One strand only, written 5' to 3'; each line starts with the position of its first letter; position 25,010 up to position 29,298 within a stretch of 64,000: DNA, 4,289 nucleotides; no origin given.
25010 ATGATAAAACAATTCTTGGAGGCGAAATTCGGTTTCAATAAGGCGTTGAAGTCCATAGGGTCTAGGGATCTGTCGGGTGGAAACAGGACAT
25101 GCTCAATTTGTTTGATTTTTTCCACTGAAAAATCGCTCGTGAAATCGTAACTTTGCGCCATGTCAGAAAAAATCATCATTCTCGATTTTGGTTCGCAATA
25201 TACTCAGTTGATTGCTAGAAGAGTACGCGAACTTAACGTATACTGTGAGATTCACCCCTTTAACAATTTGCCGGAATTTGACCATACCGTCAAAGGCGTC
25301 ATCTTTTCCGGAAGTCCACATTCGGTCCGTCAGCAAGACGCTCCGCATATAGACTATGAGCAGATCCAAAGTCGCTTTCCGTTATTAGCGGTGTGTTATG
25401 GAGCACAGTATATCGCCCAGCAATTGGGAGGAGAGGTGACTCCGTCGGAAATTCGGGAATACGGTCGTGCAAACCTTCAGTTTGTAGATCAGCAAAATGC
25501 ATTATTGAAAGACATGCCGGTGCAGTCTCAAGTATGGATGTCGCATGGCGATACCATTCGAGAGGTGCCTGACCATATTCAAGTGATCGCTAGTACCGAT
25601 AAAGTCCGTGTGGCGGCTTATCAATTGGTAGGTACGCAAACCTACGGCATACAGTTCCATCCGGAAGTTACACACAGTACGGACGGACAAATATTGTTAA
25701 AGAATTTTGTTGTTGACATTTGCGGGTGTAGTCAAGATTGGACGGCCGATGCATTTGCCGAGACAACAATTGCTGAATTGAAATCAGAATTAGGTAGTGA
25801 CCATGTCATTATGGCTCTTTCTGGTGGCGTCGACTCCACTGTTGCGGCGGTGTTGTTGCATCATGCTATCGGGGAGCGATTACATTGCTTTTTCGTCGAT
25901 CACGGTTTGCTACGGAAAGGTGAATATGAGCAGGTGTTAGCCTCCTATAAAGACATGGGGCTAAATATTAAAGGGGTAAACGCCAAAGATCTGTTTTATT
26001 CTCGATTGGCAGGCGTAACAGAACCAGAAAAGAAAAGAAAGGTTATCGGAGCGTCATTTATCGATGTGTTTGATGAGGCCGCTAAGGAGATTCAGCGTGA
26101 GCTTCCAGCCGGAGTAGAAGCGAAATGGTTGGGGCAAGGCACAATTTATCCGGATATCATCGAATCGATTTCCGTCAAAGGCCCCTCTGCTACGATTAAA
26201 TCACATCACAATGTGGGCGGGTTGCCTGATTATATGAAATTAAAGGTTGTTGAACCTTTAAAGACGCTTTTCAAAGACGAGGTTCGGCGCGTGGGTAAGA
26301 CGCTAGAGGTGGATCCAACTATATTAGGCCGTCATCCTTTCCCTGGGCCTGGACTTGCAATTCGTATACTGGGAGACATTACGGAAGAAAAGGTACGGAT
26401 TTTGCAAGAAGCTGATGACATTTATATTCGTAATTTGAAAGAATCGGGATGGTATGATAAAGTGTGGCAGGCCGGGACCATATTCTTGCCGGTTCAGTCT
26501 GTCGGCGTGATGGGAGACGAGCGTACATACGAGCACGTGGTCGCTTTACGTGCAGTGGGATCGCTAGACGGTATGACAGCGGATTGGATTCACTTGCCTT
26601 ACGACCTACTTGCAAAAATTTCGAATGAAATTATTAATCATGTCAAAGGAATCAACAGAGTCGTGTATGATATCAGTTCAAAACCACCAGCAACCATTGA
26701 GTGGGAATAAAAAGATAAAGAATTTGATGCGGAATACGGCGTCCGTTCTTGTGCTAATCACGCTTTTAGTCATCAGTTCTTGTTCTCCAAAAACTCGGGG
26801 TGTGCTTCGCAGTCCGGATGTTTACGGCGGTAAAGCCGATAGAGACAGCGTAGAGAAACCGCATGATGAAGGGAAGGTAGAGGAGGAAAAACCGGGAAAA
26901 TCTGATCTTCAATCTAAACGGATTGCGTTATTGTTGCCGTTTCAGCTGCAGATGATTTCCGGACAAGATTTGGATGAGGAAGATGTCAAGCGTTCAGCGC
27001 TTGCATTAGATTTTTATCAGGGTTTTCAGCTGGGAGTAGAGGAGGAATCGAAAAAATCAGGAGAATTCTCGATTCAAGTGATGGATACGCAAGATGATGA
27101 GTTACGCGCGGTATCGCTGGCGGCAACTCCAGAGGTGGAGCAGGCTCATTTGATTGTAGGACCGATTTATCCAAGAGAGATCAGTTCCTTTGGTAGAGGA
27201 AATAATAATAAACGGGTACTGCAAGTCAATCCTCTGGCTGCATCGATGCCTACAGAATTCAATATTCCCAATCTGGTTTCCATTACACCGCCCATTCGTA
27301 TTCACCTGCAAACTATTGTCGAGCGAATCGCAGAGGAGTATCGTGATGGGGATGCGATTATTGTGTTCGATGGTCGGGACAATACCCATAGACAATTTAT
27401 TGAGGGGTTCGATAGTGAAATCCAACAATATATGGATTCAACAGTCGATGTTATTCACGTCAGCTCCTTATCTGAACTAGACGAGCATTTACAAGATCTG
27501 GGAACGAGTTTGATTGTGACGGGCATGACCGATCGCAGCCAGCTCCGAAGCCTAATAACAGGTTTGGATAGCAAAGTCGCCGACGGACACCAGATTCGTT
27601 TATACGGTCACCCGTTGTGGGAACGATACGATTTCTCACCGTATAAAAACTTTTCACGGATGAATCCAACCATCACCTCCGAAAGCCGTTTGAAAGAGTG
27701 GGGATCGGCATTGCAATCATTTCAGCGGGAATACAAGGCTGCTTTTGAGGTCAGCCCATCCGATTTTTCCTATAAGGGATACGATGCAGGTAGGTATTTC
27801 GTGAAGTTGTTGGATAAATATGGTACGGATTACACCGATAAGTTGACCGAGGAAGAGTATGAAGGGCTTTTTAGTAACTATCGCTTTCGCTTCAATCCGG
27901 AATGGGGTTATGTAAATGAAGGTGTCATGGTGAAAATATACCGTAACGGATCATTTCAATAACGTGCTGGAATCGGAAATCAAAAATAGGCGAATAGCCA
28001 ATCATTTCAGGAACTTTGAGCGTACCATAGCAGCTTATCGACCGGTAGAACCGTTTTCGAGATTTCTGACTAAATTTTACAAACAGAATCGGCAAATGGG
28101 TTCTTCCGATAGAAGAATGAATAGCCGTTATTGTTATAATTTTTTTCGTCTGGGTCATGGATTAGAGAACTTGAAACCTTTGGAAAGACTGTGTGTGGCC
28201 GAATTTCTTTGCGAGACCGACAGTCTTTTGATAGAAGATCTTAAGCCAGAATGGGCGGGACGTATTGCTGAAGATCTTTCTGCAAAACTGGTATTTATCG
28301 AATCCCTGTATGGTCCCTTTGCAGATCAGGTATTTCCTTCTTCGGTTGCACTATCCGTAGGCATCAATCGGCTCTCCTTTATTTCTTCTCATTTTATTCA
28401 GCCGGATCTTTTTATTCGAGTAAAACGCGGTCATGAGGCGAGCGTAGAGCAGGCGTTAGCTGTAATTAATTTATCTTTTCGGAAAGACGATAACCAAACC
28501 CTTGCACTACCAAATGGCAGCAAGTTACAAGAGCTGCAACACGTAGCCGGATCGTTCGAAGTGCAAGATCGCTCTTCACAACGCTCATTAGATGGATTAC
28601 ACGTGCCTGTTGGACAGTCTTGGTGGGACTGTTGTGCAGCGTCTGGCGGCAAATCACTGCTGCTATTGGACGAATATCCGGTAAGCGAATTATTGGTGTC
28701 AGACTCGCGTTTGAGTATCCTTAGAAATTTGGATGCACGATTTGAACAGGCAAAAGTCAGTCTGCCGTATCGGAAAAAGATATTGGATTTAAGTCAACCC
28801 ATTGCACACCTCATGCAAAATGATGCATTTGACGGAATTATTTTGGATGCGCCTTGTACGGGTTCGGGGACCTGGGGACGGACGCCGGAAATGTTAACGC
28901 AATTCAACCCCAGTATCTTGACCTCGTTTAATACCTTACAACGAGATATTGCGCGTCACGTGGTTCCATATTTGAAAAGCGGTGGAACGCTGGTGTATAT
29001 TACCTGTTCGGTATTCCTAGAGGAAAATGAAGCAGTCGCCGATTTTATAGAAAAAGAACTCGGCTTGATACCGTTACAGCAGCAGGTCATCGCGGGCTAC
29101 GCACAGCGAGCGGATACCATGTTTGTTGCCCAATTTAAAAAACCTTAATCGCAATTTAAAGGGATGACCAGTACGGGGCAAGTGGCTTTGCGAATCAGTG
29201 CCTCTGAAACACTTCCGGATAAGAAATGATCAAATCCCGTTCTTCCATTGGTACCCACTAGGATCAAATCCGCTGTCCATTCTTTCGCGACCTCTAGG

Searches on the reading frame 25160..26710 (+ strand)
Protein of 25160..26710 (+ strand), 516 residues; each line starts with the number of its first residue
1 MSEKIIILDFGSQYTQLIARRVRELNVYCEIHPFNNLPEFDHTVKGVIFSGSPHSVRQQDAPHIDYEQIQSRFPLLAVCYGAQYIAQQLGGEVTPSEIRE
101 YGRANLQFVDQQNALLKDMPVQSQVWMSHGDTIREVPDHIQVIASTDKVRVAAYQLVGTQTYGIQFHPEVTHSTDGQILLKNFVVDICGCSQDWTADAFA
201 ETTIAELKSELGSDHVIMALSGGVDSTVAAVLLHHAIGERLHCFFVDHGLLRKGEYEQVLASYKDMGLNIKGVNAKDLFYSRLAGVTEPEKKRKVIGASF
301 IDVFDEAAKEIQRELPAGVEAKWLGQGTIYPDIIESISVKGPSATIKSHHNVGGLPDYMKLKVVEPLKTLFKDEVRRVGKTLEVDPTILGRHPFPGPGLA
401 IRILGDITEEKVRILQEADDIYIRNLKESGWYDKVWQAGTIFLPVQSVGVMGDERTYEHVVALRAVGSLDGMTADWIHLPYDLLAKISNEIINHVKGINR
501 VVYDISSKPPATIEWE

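Call 20: search_protein_families(library=pfam, proteins=[window:25160-26710:+], max_evalue=0.001)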
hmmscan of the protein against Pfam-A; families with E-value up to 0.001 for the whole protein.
window:25160-26710:+ (516 aa): 5 families
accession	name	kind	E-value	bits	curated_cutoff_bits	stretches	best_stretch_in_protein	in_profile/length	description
PF00958.27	GMP_synt_C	-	1.6e-42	143.9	27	1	425-515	2-92/92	GMP synthase C terminal domain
PF00117.34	GATase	-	3.4e-37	128.4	22.8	1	7-186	2-189/190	Glutamine amidotransferase class-I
PF02540.23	NAD_synthase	-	3.6e-08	33.3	21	1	208-279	13-85/242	NAD synthase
PF07722.19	Peptidase_C26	-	3.8e-08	33.8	20.5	1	66-169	99-219/219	Peptidase C26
PF03054.22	tRNA_Me_trans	-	0.00066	19.8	20.6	0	215-245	2-31/202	tRNA methyl transferase HUP domain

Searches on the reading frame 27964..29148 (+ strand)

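Call 20: search_protein_families(library=pfam, proteins=[window:27964-29148:+], max_evalue=0.001)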
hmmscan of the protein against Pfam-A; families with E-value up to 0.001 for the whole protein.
window:27964-29148:+ (394 aa): 1 family
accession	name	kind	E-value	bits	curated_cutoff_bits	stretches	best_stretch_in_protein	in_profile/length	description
PF01189.24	Methyltr_RsmB-F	-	2e-21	77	27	1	217-363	9-155/199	16S rRNA methyltransferase RsmB/F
